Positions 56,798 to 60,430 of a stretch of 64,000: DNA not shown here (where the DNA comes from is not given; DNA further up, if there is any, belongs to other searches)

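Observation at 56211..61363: Compact three-gene cassette built around a single-chain adenylase-ACP-alpha-oxoamine synthase: candidate pathway for an amino-ketone lipid or signal molecule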

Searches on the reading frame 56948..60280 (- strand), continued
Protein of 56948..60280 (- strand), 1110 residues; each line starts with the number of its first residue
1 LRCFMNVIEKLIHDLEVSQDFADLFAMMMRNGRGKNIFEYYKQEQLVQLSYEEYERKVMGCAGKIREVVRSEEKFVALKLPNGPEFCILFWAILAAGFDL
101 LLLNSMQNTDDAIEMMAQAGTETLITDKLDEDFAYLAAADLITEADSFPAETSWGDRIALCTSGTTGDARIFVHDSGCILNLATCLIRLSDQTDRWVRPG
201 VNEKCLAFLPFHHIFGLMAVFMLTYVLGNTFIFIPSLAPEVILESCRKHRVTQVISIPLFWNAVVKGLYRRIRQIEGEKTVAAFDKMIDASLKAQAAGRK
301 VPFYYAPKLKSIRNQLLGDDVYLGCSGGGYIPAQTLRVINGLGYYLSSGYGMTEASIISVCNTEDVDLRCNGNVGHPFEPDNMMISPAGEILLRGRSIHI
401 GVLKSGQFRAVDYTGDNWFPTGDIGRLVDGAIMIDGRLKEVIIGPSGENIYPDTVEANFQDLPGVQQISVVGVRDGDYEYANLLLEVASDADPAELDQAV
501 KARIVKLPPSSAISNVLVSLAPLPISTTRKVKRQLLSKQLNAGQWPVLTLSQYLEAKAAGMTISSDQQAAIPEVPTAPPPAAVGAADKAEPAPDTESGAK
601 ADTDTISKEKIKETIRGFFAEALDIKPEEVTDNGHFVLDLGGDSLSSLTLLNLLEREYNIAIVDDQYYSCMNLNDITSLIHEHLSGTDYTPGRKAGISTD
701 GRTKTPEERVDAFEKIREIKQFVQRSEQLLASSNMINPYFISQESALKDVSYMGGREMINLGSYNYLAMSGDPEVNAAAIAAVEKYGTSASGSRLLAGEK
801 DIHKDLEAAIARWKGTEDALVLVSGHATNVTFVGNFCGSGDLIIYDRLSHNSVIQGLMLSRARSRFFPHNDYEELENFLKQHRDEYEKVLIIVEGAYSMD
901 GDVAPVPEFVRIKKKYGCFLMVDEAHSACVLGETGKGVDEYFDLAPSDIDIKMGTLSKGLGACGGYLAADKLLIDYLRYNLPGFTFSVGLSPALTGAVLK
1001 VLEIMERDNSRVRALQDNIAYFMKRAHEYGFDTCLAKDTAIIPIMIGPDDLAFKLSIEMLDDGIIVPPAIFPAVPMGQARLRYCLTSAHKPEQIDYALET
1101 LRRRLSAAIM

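Call 98: search_protein_families(library=ncbifam, proteins=[L096:5103-5984:+, L015:3424-4263:+, L018:7027-7839:+, L020:3023-3823:-, L033:1352-2221:+, L044:7045-7911:+, L057:7146-7943:+, L043:6551-7369:+, L037:6963-7916:+], max_evalue=1e-25)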
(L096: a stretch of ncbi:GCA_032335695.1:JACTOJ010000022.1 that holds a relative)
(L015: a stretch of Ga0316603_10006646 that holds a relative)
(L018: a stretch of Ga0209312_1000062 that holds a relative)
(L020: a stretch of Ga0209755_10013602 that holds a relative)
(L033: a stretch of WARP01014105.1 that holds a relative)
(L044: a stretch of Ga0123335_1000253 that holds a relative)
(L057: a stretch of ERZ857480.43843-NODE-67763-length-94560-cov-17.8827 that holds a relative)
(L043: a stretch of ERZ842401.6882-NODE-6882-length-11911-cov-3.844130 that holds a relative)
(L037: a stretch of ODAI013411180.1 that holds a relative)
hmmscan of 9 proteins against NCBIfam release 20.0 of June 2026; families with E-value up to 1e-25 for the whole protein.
L096:5103-5984:+ (293 aa): 85 families (the best 25 are shown)
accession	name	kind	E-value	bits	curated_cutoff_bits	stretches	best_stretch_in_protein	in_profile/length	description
NF049977.1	KDhSphingRedKdsR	equivalog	1.3e-95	319.8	400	1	3-271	2-267/267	3-ketodihydrosphingosine reductase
NF004823.0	PRK06179.1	subfamily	1.2e-76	257.7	310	1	2-267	3-263/271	oxidoreductase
NF004826.0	PRK06182.1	subfamily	2.3e-73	246.8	305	1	2-269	2-271/274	oxidoreductase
NF005372.1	PRK06914.1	subfamily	8.8e-69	231.8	320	1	4-269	2-275/279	SDR family oxidoreductase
NF004824.0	PRK06180.1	subfamily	3.5e-66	223.2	298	1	3-244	3-247/279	oxidoreductase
NF006114.0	PRK08263.1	subfamily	1.2e-59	201.9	290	1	4-247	3-246/280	short chain dehydrogenase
NF004649.0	PRK05993.1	equivalog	1e-52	179.1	387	1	3-267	3-273/277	SDR family oxidoreductase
NF005950.0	PRK08017.1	equivalog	2.4e-47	161.4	326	1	4-267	2-254/256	SDR family oxidoreductase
NF004284.0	PRK05693.1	equivalog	3.6e-46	158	326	1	5-267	2-264/274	SDR family oxidoreductase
NF006776.0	PRK09291.1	equivalog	1.1e-43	149.8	265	1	4-241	2-235/257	SDR family oxidoreductase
NF005495.0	PRK07109.1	subfamily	1e-42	146.6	264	1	3-186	7-198/334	SDR family oxidoreductase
NF005672.0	PRK07454.1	equivalog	1e-42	146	234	1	3-182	5-190/241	SDR family oxidoreductase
NF004825.0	PRK06181.1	equivalog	1.4e-42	145.8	215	1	2-268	4-260/268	SDR family oxidoreductase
NF006123.0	PRK08267.1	equivalog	3.6e-42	144.4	261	1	4-198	2-192/261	SDR family oxidoreductase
NF005065.0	PRK06482.1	equivalog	3e-41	141.6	291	1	5-196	3-197/276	SDR family oxidoreductase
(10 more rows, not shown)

L015:3424-4263:+ (279 aa): 79 families (the best 25 are shown)
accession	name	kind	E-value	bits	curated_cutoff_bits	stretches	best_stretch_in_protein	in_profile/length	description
NF049977.1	KDhSphingRedKdsR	equivalog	2.1e-92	309.3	400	1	5-277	2-267/267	3-ketodihydrosphingosine reductase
NF004826.0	PRK06182.1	subfamily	2.3e-79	266.5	305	1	4-275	2-271/274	oxidoreductase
NF004823.0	PRK06179.1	subfamily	2e-77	260.3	310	1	3-273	2-263/271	oxidoreductase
NF005372.1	PRK06914.1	subfamily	2.5e-70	236.9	320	1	6-274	2-274/279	SDR family oxidoreductase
NF006114.0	PRK08263.1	subfamily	2e-63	214.2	290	1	5-259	2-252/280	short chain dehydrogenase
NF004824.0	PRK06180.1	subfamily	6.4e-61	206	298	1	4-260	2-257/279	oxidoreductase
NF004649.0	PRK05993.1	equivalog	5.2e-57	193.2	387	1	4-274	2-274/277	SDR family oxidoreductase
NF005950.0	PRK08017.1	equivalog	4e-46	157.4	326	1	6-273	2-254/256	SDR family oxidoreductase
NF006123.0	PRK08267.1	equivalog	1.6e-44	152.1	261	1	7-267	3-247/261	SDR family oxidoreductase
NF005672.0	PRK07454.1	equivalog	6.4e-44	149.9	234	1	2-189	2-190/241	SDR family oxidoreductase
NF004284.0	PRK05693.1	equivalog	1.7e-43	149.1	326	1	7-274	2-265/274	SDR family oxidoreductase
NF005065.0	PRK06482.1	equivalog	6.1e-43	147.2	291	1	7-199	3-193/276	SDR family oxidoreductase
NF004825.0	PRK06181.1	equivalog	8.3e-43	146.6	215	1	3-191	3-192/268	SDR family oxidoreductase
NF006776.0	PRK09291.1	equivalog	3.6e-42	144.7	265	1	6-193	2-184/257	SDR family oxidoreductase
NF005495.0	PRK07109.1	subfamily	3.2e-41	141.7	264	1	2-192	4-197/334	SDR family oxidoreductase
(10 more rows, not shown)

L018:7027-7839:+ (270 aa): 24 families
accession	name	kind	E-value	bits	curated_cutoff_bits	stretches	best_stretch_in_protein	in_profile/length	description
NF004823.0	PRK06179.1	subfamily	9.6e-55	185.9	310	1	3-257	5-256/271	oxidoreductase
NF049977.1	KDhSphingRedKdsR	equivalog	1.6e-50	172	400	1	3-268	3-267/267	3-ketodihydrosphingosine reductase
NF004826.0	PRK06182.1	subfamily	9.3e-44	149.7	305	1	3-266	4-271/274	oxidoreductase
NF005372.1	PRK06914.1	subfamily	2.4e-41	141.8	320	1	4-264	3-273/279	SDR family oxidoreductase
NF006114.0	PRK08263.1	subfamily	6.6e-41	140.4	290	1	3-238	3-240/280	short chain dehydrogenase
NF004824.0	PRK06180.1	subfamily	1.1e-39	136.3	298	1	4-238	5-244/279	oxidoreductase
NF005065.0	PRK06482.1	equivalog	3.8e-34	118.3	291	1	7-240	6-243/276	SDR family oxidoreductase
NF005878.0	PRK07825.1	subfamily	4.9e-34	118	287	1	1-177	7-185/278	short chain dehydrogenase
NF004649.0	PRK05993.1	equivalog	6.1e-33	114.2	387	1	4-265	5-274/277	SDR family oxidoreductase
NF009466.0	PRK12826.1-2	subfamily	2e-32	112.6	222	1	4-198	4-206/248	3-oxoacyl-ACP reductase FabG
NF005495.0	PRK07109.1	subfamily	2.7e-32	112.4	264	1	3-176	8-189/334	SDR family oxidoreductase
NF005950.0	PRK08017.1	equivalog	4.5e-32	111.3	326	1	4-263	3-253/256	SDR family oxidoreductase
TIGR01963.1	PHB_DH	subfamily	1.8e-31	109.3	307.05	1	4-177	2-181/255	3-hydroxybutyrate dehydrogenase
NF004825.0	PRK06181.1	equivalog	1.1e-30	106.8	215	1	2-177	5-186/268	SDR family oxidoreductase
NF004284.0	PRK05693.1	equivalog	3.4e-30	105.6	326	1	4-265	2-265/274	SDR family oxidoreductase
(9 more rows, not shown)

L020:3023-3823:- (266 aa): 34 families (the best 25 are shown)
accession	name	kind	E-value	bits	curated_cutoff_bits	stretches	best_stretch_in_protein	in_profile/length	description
NF049977.1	KDhSphingRedKdsR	equivalog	1.2e-63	215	400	1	3-264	2-267/267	3-ketodihydrosphingosine reductase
NF004826.0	PRK06182.1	subfamily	3.6e-60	203.6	305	1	2-263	2-272/274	oxidoreductase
NF004823.0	PRK06179.1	subfamily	1.2e-58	198.7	310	1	1-259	2-262/271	oxidoreductase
NF004824.0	PRK06180.1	subfamily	3.1e-44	151.2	298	1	2-231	2-240/279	oxidoreductase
NF005372.1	PRK06914.1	subfamily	7.9e-42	143.4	320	1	4-261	2-274/279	SDR family oxidoreductase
NF004284.0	PRK05693.1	equivalog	5.7e-40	137.6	326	1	5-262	2-266/274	SDR family oxidoreductase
NF006114.0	PRK08263.1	subfamily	1.4e-39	136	290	1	4-231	3-236/280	short chain dehydrogenase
NF005893.0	PRK07856.1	equivalog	3.3e-34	118.3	255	1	3-180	8-187/255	SDR family oxidoreductase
NF006074.0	PRK08220.1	equivalog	5e-34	118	312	1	3-180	7-185/251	2,3-dihydro-2,3-dihydroxybenzoate dehydrogenase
NF004649.0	PRK05993.1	equivalog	1.6e-33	116.2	387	1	1-261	1-274/277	SDR family oxidoreductase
NF006118.0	PRK08264.1-4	subfamily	1.7e-32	112.9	279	1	4-189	5-195/244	SDR family oxidoreductase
NF005672.0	PRK07454.1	equivalog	1.5e-31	109.4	234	1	2-182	4-195/241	SDR family oxidoreductase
NF004825.0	PRK06181.1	equivalog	2.5e-31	109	215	1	3-255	5-255/268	SDR family oxidoreductase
NF005878.0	PRK07825.1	subfamily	3.9e-31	108.4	287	1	4-182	9-194/278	short chain dehydrogenase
NF005559.1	PRK07231.1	subfamily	4.8e-31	108.1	215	1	4-186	4-197/249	glucose 1-dehydrogenase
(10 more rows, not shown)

L033:1352-2221:+ (289 aa): 43 families (the best 25 are shown)
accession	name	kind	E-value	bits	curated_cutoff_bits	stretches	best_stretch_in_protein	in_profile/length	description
NF049977.1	KDhSphingRedKdsR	equivalog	1.8e-68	230.8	400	1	20-280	5-267/267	3-ketodihydrosphingosine reductase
NF004823.0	PRK06179.1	subfamily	4.1e-62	210.1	310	1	19-272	6-259/271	oxidoreductase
NF004826.0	PRK06182.1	subfamily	4.2e-56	190.2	305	1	18-277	4-270/274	oxidoreductase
NF006114.0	PRK08263.1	subfamily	1.4e-54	185.2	290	1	20-261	5-251/280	short chain dehydrogenase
NF005372.1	PRK06914.1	subfamily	8.3e-54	182.7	320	1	19-275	3-272/279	SDR family oxidoreductase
NF004824.0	PRK06180.1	subfamily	2.8e-50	171.1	298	1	19-254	5-248/279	oxidoreductase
NF004649.0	PRK05993.1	equivalog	1.9e-49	168.4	387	1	22-277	8-274/277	SDR family oxidoreductase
NF004284.0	PRK05693.1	equivalog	8.7e-41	140.3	326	1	18-283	1-271/274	SDR family oxidoreductase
NF005878.0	PRK07825.1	subfamily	1.4e-38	132.9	287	1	20-189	11-185/278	short chain dehydrogenase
NF005065.0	PRK06482.1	equivalog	5.3e-38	131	291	1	21-270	4-258/276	SDR family oxidoreductase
NF004825.0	PRK06181.1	equivalog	6.8e-37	127.2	215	1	18-261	6-252/268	SDR family oxidoreductase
NF005950.0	PRK08017.1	equivalog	1e-36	126.6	326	1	22-276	6-254/256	SDR family oxidoreductase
NF006074.0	PRK08220.1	equivalog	1e-35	123.6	312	1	20-190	10-179/251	2,3-dihydro-2,3-dihydroxybenzoate dehydrogenase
TIGR01963.1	PHB_DH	subfamily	4.5e-35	121.1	307.05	1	20-189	3-181/255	3-hydroxybutyrate dehydrogenase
NF005495.0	PRK07109.1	subfamily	5.2e-35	121.3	264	1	19-183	9-182/334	SDR family oxidoreductase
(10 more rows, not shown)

L044:7045-7911:+ (288 aa): 17 families
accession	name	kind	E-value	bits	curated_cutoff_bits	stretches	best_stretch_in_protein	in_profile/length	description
NF004823.0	PRK06179.1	subfamily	8.9e-53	179.4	310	1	22-277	5-258/271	oxidoreductase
NF049977.1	KDhSphingRedKdsR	equivalog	2.9e-51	174.4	400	1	22-286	3-267/267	3-ketodihydrosphingosine reductase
NF004826.0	PRK06182.1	subfamily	1.5e-42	145.7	305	1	22-283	4-270/274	oxidoreductase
NF006114.0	PRK08263.1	subfamily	6.1e-42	143.8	290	1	22-256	3-240/280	short chain dehydrogenase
NF005372.1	PRK06914.1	subfamily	3.5e-41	141.3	320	1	23-281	3-272/279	SDR family oxidoreductase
NF004824.0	PRK06180.1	subfamily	1.2e-40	139.5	298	1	23-256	5-244/279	oxidoreductase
NF004649.0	PRK05993.1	equivalog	8.1e-37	127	387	1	22-283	4-274/277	SDR family oxidoreductase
NF004825.0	PRK06181.1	equivalog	1.2e-34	119.8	215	1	20-196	4-187/268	SDR family oxidoreductase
NF005950.0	PRK08017.1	equivalog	3.2e-34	118.4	326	1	24-283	4-255/256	SDR family oxidoreductase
NF004284.0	PRK05693.1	equivalog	5.5e-33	114.7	326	1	24-283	3-265/274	SDR family oxidoreductase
NF009466.0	PRK12826.1-2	subfamily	2.3e-32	112.5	222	1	22-198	3-188/248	3-oxoacyl-ACP reductase FabG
NF005065.0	PRK06482.1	equivalog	8.5e-32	110.6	291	1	26-267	6-251/276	SDR family oxidoreductase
NF005878.0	PRK07825.1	subfamily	1.9e-31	109.4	287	1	20-195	7-185/278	short chain dehydrogenase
NF005495.0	PRK07109.1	subfamily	3.2e-31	108.8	264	1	21-194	7-189/334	SDR family oxidoreductase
NF005854.0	PRK07775.1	equivalog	4.1e-31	108.3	260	1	23-201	11-196/274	SDR family oxidoreductase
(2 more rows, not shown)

L057:7146-7943:+ (265 aa): 62 families (the best 25 are shown)
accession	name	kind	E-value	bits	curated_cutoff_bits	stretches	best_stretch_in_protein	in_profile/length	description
NF004823.0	PRK06179.1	subfamily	9e-68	228.6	310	1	3-261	6-265/271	oxidoreductase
NF049977.1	KDhSphingRedKdsR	equivalog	1.5e-67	227.8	400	1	2-263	3-267/267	3-ketodihydrosphingosine reductase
NF004826.0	PRK06182.1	subfamily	5.9e-57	193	305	1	3-260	5-270/274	oxidoreductase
NF004824.0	PRK06180.1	subfamily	6.9e-45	153.4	298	1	3-180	5-188/279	oxidoreductase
NF006114.0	PRK08263.1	subfamily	1.1e-42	146.2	290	1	3-206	4-212/280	short chain dehydrogenase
NF005372.1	PRK06914.1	subfamily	6.9e-41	140.3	320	1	2-262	2-276/279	SDR family oxidoreductase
NF005559.1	PRK07231.1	subfamily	1.3e-38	132.9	215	1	2-185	4-196/249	glucose 1-dehydrogenase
NF004649.0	PRK05993.1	equivalog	7.7e-38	130.3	387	1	4-261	6-275/277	SDR family oxidoreductase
NF005095.0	PRK06523.1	subfamily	2e-37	129.1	231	1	2-225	10-226/261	oxidoreductase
NF005878.0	PRK07825.1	subfamily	4.3e-37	128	287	1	2-183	9-195/278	short chain dehydrogenase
NF006074.0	PRK08220.1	equivalog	3.5e-35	121.8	312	1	2-179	8-184/251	2,3-dihydro-2,3-dihydroxybenzoate dehydrogenase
NF009466.0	PRK12826.1-2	subfamily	1.2e-34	119.9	222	1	2-183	3-195/248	3-oxoacyl-ACP reductase FabG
NF005065.0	PRK06482.1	equivalog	7.4e-34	117.4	291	1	3-186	3-192/276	SDR family oxidoreductase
NF006123.0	PRK08267.1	equivalog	7.6e-34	117.1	261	1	5-258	5-252/261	SDR family oxidoreductase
NF005672.0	PRK07454.1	equivalog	7.9e-34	116.9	234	1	3-181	7-194/241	SDR family oxidoreductase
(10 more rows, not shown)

L043:6551-7369:+ (272 aa): 32 families (the best 25 are shown)
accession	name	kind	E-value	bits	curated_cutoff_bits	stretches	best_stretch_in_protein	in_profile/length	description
NF049977.1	KDhSphingRedKdsR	equivalog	5.9e-67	225.9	400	1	1-268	1-267/267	3-ketodihydrosphingosine reductase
NF005372.1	PRK06914.1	subfamily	4.9e-58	196.6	320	1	3-264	2-273/279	SDR family oxidoreductase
NF004826.0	PRK06182.1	subfamily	2e-57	194.6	305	1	2-264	3-269/274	oxidoreductase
NF004823.0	PRK06179.1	subfamily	4.3e-57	193.6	310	1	2-264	4-263/271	oxidoreductase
NF004824.0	PRK06180.1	subfamily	1.8e-46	158.6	298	1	2-239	3-245/279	oxidoreductase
NF006114.0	PRK08263.1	subfamily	2.9e-46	158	290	1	3-247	3-249/280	short chain dehydrogenase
NF004649.0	PRK05993.1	equivalog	2.9e-45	154.7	387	1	3-264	4-273/277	SDR family oxidoreductase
NF004284.0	PRK05693.1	equivalog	1.2e-41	143.2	326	1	4-264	2-264/274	SDR family oxidoreductase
TIGR01963.1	PHB_DH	subfamily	5.2e-37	127.5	307.05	1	4-175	2-181/255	3-hydroxybutyrate dehydrogenase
NF004825.0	PRK06181.1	equivalog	2e-35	122.4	215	1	2-183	5-196/268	SDR family oxidoreductase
NF006776.0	PRK09291.1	equivalog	2.9e-35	122.1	265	1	4-181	3-182/257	SDR family oxidoreductase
NF005950.0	PRK08017.1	equivalog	7.7e-35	120.4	326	1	3-264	2-254/256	SDR family oxidoreductase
NF005878.0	PRK07825.1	subfamily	9e-35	120.4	287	1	2-193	8-203/278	short chain dehydrogenase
NF005495.0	PRK07109.1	subfamily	9.7e-34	117.1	264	1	2-171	7-184/334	SDR family oxidoreductase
NF005672.0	PRK07454.1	equivalog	8.2e-33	113.6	234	1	3-176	6-187/241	SDR family oxidoreductase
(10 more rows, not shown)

L037:6963-7916:+ (317 aa): 30 families (the best 25 are shown)
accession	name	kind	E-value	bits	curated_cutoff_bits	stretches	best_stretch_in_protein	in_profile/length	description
NF049977.1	KDhSphingRedKdsR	equivalog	9.9e-66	221.8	400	1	46-305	3-261/267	3-ketodihydrosphingosine reductase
NF004823.0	PRK06179.1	subfamily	6e-59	199.7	310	1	47-289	6-246/271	oxidoreductase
NF004826.0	PRK06182.1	subfamily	1.3e-56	191.9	305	1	47-307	5-269/274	oxidoreductase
NF005372.1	PRK06914.1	subfamily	2.1e-54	184.6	320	1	47-307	3-273/279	SDR family oxidoreductase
NF006114.0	PRK08263.1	subfamily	1.3e-47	162.4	290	1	47-291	4-250/280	short chain dehydrogenase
NF004824.0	PRK06180.1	subfamily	8.5e-47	159.6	298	1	47-285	5-248/279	oxidoreductase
NF004649.0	PRK05993.1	equivalog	1.4e-42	145.9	387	1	47-307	5-273/277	SDR family oxidoreductase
NF004284.0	PRK05693.1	equivalog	3.8e-40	138.2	326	1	48-313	3-270/274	SDR family oxidoreductase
NF005065.0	PRK06482.1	equivalog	1.2e-35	123.3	291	1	48-286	4-246/276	SDR family oxidoreductase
NF005950.0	PRK08017.1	equivalog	3e-35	121.7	326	1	45-223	1-182/256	SDR family oxidoreductase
NF005878.0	PRK07825.1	subfamily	4.2e-35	121.4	287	1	46-257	9-223/278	short chain dehydrogenase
NF004825.0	PRK06181.1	equivalog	7.9e-34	117.1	215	1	46-234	6-199/268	SDR family oxidoreductase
NF005881.0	PRK07832.1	equivalog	2.5e-33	115.5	296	1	46-219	9-192/287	SDR family oxidoreductase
NF006776.0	PRK09291.1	equivalog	4.5e-33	114.9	265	1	47-224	3-182/257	SDR family oxidoreductase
TIGR01963.1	PHB_DH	subfamily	1.5e-32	112.9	307.05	1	47-218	2-181/255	3-hydroxybutyrate dehydrogenase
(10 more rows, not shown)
